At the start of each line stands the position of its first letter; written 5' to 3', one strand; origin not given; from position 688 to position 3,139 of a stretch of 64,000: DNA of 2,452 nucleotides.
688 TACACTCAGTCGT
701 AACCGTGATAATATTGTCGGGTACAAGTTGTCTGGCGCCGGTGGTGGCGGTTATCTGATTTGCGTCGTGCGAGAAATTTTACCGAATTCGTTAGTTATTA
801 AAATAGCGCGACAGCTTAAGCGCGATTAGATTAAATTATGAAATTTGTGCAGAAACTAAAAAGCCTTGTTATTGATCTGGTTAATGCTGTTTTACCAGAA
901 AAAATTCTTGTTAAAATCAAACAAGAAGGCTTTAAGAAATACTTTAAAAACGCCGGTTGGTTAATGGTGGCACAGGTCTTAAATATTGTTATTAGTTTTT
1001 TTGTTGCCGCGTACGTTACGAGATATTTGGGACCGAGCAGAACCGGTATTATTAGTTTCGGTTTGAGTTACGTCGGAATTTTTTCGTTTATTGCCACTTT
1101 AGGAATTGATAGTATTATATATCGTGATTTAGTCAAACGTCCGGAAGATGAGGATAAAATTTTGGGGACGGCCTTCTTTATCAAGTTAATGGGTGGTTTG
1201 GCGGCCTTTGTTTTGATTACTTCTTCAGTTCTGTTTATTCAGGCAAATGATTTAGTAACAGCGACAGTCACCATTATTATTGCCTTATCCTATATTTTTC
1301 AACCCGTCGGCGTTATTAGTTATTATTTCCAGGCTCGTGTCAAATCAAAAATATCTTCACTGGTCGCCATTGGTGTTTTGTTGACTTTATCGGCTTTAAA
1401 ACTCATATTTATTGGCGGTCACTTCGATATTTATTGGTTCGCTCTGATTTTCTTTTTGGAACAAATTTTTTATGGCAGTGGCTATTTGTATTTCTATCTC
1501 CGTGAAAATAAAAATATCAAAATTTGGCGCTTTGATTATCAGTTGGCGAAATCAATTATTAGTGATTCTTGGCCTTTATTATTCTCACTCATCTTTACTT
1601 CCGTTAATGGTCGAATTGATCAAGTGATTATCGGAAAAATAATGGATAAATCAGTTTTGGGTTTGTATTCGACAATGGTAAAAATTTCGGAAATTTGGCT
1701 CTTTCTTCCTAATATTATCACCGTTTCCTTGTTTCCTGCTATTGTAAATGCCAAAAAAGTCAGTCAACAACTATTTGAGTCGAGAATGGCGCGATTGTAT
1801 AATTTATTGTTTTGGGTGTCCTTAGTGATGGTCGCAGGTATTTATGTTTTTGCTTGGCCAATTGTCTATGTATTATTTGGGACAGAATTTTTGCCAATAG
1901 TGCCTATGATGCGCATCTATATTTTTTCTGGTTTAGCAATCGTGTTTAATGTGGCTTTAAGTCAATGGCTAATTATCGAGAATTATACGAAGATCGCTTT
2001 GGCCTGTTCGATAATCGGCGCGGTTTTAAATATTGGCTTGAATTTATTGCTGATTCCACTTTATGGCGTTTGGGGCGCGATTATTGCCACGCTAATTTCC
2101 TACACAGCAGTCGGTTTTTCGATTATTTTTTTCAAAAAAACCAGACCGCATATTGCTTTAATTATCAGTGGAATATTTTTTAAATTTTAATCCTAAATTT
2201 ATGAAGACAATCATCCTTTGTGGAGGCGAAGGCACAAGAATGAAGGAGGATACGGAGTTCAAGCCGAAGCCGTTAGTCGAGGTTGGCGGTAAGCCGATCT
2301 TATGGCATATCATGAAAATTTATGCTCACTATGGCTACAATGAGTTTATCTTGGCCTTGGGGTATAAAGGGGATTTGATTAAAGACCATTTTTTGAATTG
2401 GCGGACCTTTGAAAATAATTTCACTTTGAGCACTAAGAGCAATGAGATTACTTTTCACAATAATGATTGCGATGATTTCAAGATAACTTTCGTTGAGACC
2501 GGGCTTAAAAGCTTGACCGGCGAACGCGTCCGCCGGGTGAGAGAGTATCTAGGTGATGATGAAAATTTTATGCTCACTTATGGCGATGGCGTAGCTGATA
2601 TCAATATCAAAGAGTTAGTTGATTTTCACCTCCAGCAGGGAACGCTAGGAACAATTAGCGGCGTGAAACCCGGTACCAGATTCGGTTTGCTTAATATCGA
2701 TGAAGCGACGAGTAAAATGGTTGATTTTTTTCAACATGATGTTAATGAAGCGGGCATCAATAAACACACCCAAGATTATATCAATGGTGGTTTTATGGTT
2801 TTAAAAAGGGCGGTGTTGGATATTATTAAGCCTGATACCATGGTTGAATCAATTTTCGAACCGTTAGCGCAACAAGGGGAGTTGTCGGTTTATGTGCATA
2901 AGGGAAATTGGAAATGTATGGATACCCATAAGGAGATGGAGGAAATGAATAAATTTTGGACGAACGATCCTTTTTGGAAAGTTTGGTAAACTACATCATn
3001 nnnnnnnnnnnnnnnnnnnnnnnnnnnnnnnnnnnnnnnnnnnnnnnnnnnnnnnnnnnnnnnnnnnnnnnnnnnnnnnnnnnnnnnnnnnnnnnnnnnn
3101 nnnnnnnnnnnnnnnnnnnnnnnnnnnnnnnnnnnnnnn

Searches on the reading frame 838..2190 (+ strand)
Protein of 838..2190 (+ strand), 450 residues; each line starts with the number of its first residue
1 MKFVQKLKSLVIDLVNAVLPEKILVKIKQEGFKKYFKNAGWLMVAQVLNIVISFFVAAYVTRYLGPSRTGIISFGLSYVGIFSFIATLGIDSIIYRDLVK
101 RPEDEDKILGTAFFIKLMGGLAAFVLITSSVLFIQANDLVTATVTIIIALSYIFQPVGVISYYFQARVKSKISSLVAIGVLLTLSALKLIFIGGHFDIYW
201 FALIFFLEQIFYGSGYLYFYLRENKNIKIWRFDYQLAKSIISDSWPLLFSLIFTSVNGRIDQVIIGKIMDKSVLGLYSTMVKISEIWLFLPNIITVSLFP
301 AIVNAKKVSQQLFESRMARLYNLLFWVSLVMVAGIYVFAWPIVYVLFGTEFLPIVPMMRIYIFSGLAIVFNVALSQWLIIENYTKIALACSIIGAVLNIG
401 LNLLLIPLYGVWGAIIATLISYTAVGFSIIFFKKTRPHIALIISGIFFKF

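Call 9: search_protein_families(library=pfam, proteins=[window:838-2190:+], max_evalue=0.001)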
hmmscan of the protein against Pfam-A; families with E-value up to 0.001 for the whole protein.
window:838-2190:+ (450 aa): 3 families
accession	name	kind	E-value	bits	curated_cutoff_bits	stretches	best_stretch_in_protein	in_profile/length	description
PF01943.22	Polysacc_synt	-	1.2e-23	84.3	28.2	1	37-304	3-272/274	Polysaccharide biosynthesis protein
PF13440.11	Polysacc_synt_3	-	4.3e-14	52.9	23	1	60-356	2-293/293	Polysaccharide biosynthesis protein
PF03023.19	MurJ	-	0.0009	18.4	27.4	0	201-435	184-402/451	Lipid II flippase MurJ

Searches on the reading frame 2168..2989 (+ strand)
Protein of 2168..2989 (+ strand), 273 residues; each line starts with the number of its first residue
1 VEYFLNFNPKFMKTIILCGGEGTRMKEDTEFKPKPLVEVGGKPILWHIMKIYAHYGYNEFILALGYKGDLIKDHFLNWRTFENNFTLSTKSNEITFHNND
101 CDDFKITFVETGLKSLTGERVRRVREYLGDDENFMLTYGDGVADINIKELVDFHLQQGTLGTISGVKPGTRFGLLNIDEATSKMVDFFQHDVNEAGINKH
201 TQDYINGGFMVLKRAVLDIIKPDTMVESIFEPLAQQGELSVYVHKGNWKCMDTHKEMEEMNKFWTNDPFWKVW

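Call 9: search_protein_families(library=pfam, proteins=[window:2168-2989:+], max_evalue=0.001)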
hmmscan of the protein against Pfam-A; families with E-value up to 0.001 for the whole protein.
window:2168-2989:+ (273 aa): 2 families
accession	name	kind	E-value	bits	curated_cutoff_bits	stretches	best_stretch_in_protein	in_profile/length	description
PF00483.29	NTP_transferase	-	5.3e-15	56.1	21.2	1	13-264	1-242/245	Nucleotidyl transferase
PF12804.13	NTP_transf_3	-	1.7e-07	32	27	1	15-67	2-49/160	MobA-like NTP transferase domain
